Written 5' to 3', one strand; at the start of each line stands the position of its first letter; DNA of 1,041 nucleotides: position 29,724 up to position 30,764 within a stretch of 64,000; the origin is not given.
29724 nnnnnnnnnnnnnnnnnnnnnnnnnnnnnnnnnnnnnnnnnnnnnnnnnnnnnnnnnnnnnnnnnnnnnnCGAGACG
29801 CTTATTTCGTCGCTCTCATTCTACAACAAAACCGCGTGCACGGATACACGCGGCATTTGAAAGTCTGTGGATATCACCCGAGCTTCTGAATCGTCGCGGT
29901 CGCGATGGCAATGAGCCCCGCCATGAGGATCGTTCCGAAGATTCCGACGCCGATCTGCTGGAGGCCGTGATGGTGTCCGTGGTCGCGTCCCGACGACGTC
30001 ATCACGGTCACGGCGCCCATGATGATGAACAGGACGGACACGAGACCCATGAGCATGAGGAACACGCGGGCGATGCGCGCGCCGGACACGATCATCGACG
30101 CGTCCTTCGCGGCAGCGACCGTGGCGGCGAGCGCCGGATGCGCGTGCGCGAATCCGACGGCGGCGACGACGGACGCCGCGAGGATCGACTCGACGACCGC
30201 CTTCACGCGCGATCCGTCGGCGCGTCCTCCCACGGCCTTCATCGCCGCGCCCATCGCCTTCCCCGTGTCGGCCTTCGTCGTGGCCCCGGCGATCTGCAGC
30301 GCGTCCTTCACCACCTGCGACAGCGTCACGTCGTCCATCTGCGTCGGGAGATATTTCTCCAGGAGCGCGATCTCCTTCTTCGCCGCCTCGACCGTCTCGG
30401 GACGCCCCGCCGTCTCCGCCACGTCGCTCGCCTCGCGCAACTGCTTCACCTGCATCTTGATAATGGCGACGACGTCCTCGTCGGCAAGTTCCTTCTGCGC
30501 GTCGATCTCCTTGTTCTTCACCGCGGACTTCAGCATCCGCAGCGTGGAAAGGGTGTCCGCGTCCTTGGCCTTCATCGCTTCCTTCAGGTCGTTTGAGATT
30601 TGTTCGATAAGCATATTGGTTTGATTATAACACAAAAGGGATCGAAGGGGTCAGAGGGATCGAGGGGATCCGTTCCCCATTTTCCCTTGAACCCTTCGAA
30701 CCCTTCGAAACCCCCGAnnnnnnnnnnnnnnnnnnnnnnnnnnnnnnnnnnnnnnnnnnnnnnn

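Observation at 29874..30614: YqeY/GatB-domain gene fused in-frame to a pilin-sized signal-peptide + two-helix module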

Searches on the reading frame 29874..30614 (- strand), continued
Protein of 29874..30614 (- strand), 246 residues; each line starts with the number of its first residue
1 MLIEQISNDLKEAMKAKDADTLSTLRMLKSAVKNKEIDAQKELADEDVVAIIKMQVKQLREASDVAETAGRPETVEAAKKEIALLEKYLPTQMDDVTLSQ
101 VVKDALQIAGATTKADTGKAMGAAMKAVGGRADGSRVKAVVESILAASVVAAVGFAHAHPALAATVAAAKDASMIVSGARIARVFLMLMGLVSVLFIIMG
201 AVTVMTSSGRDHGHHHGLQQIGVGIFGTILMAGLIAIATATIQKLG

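Call 54: fold_search(model_id=the predicted structure, library=pdb)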
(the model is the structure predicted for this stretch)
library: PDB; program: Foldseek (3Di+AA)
matches with E <= 10: 266; with E <= 0.001: 6
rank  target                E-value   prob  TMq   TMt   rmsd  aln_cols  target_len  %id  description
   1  8xje_A                5.1e-08  1.00  0.50  0.80   3.0       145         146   34  Crystal structure of the YqeY protein from Campylobacter jejuni (released 2024-05-22)
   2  8xje_B                9.7e-08  1.00  0.54  0.86   2.0       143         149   34  Crystal structure of the YqeY protein from Campylobacter jejuni (released 2024-05-22)
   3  1ng6                  1.8e-07  1.00  0.49  0.76   3.3       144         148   34  Structure of Cytosolic Protein of Unknown Function YqeY from Bacillus subtilis (released 2003-07-15)
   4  8xjg                  3.3e-07  1.00  0.40  0.64   5.6       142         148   34  Crystal structure of the YqeY protein from Vibrio parahaemolyticus (released 2024-05-22)
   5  8xje_C                4.0e-07  1.00  0.53  0.88   2.2       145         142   33  Crystal structure of the YqeY protein from Campylobacter jejuni (released 2024-05-22)
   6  8xje_D                4.9e-06  1.00  0.47  0.81   3.0       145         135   34  Crystal structure of the YqeY protein from Campylobacter jejuni (released 2024-05-22)
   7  7nm9_A                1.5e-01  0.30  0.17  0.18  20.0       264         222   14  14-3-3 sigma with RelA/p65 binding site pS45 and covalently bound TCF521-110 (released 2021-06-09)
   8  3cu8_A                1.6e-01  0.18  0.14  0.14  20.1       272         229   11  Impaired binding of 14-3-3 to Raf1 is linked to Noonan and LEOPARD syndrome (released 2009-05-05)
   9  3o8i_A                1.7e-01  0.28  0.16  0.18  19.8       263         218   13  Structure of 14-3-3 isoform sigma in complex with a C-Raf1 peptide and a stabilizing small molecule fragment (released 2010-09-29)
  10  4dat_A                2.0e-01  0.30  0.17  0.19  19.5       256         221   15  Structure of 14-3-3 sigma in complex with PADI6 14-3-3 binding motif II (released 2012-06-13)
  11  5lu1_E                2.1e-01  0.25  0.17  0.18  19.9       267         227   13  Human 14-3-3 sigma CLU3 mutant complexed with short HSPB6 phosphopeptide (released 2017-02-01)
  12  4wrq_B                2.2e-01  0.18  0.14  0.15  19.4       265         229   11  Crystal Structure of 14-3-3 zeta with Chibby peptide (released 2015-05-06)
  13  3rdh_A                2.3e-01  0.28  0.18  0.18  19.2       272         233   13  X-ray induced covalent inhibition of 14-3-3 (released 2011-09-28)
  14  8fbn_F                2.7e-01  0.75  0.26  0.29  18.4       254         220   16  Improving the secretion of designed protein assemblies through negative design of cryptic transmembrane domains (released 2023-03-22)
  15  7rdr_A                2.7e-01  0.41  0.22  0.11  17.1       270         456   12  Circular tandem repeat protein with novel repeat topology and enhanced subunit contact surfaces (released 2021-09-01)
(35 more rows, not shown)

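Call 83: search_protein_families(library=ncbifam, proteins=[window:29874-30614:-], max_evalue=1)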
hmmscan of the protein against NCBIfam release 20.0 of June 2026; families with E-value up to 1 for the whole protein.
window:29874-30614:- (246 aa): 4 families
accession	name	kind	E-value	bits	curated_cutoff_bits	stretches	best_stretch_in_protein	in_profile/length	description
NF003107.0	PRK04028.1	equivalog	0.033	12.6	456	1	18-146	492-625/630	Glu-tRNA(Gln) amidotransferase subunit GatE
NF006353.0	PRK08578.1-1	subfamily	0.051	13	282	1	75-198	66-184/281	preprotein translocase subunit SecF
NF004013.0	PRK05477.1-3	equivalog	0.45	8.9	653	1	4-143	352-497/501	Asp-tRNA(Asn)/Glu-tRNA(Gln) amidotransferase subunit GatB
NF041635.1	STM3941_fam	subfamily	0.59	10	40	1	187-237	6-50/157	STM3941 family protein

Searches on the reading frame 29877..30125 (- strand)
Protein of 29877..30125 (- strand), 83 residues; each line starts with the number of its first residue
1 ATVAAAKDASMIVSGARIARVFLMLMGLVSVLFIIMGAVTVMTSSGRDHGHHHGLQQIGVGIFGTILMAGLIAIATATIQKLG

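Call 6: search_protein_families(library=pfam, proteins=[window:29877-30110:-], max_evalue=10)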
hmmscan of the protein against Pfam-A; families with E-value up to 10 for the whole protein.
seq(78 aa): 6 families
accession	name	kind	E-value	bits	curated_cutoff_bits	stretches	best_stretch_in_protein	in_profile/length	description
PF13491.11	FtsK_4TM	-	0.0038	17.4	23.1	1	10-70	51-110/171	4TM region of DNA translocase FtsK/SpoIIIE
PF25592.1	DUF7937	-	0.01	15.1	31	1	8-73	196-259/402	Domain of unknown function (DUF7937)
PF16212.11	PhoLip_ATPase_C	-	0.053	13.7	28.3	1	17-73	115-173/251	Phospholipid-translocating P-type ATPase C-terminal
PF18936.5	DUF5684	-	0.095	13.8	27.4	1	10-63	18-71/81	Family of unknown function (DUF5684)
PF11992.13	TgpA_N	-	0.33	10.4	30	1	15-72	123-174/333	TgpA N-terminal domain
PF14015.11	DUF4231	-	0.42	11.5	24.7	1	21-72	17-60/103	Protein of unknown function (DUF4231)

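Call 83: search_protein_families(library=ncbifam, proteins=[window:29877-30125:-], max_evalue=1)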
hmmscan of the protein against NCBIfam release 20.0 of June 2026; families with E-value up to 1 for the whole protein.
seq(83 aa): 1 family
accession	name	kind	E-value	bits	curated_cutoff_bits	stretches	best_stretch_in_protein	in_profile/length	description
NF041635.1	STM3941_fam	subfamily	0.07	13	40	1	23-74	5-50/157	STM3941 family protein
